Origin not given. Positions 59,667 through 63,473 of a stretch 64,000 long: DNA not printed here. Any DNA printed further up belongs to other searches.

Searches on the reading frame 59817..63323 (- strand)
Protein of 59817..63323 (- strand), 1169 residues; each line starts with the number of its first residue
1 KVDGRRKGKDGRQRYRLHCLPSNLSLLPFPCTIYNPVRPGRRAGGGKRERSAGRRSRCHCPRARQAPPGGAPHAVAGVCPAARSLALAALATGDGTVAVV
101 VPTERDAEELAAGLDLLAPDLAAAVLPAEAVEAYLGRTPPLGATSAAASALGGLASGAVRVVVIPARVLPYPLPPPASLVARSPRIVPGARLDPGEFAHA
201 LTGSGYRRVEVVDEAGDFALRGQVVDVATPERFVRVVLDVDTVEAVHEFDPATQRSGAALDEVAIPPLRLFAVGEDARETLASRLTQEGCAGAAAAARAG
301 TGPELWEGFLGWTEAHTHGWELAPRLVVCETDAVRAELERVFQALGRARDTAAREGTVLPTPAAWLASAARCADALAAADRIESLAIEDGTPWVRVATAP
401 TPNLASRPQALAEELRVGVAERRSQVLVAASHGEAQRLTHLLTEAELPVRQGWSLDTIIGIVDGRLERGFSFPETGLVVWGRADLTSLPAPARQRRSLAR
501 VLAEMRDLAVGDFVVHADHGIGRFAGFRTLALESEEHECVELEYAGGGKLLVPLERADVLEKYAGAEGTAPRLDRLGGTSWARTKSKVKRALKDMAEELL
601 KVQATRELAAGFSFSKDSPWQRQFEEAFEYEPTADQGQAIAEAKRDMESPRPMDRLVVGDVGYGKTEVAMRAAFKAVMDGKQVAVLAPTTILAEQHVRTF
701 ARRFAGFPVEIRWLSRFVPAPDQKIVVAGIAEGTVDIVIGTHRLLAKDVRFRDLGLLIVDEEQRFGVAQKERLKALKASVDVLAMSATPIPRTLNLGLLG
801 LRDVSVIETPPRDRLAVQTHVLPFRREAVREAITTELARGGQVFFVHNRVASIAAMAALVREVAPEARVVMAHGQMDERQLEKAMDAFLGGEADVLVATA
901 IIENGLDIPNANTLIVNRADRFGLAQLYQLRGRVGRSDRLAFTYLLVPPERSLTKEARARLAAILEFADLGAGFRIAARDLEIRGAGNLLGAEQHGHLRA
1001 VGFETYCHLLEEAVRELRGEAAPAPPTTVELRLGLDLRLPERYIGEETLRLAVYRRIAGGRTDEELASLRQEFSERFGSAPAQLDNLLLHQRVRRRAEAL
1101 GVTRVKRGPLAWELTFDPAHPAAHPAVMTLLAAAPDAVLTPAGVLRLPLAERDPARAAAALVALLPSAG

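Call 34: search_protein_families(library=pfam, proteins=[window:59817-63323:-], max_evalue=0.00001)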
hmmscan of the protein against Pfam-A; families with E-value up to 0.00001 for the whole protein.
window:59817-63323:- (1169 aa): 7 families
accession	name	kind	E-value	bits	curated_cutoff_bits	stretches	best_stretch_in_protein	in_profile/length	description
PF00270.35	DEAD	-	7.9e-24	84.7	26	1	634-794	2-164/167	DEAD/DEAH box helicase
PF03461.20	TRCF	-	2.8e-18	66.5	25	1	1034-1121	2-89/95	TRCF domain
PF00271.37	Helicase_C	-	4.9e-18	65.8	23.5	1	829-937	6-109/110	Helicase conserved C-terminal domain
PF02559.22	CarD_TRCF_RID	-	6.5e-16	58.6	23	1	508-563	1-56/57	CarD-like/TRCF RID domain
PF17757.6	UvrB_inter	-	4.5e-15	56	22.9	1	187-271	4-91/91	UvrB interaction domain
PF04851.21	ResIII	-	2.5e-07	31.2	22.5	1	630-789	2-162/164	Type III restriction enzyme, res subunit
PF22590.2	Cas3-like_C_2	-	4.6e-07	30.5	27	1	840-938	2-105/106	CRISPR-associated nuclease/helicase Cas3, C-terminal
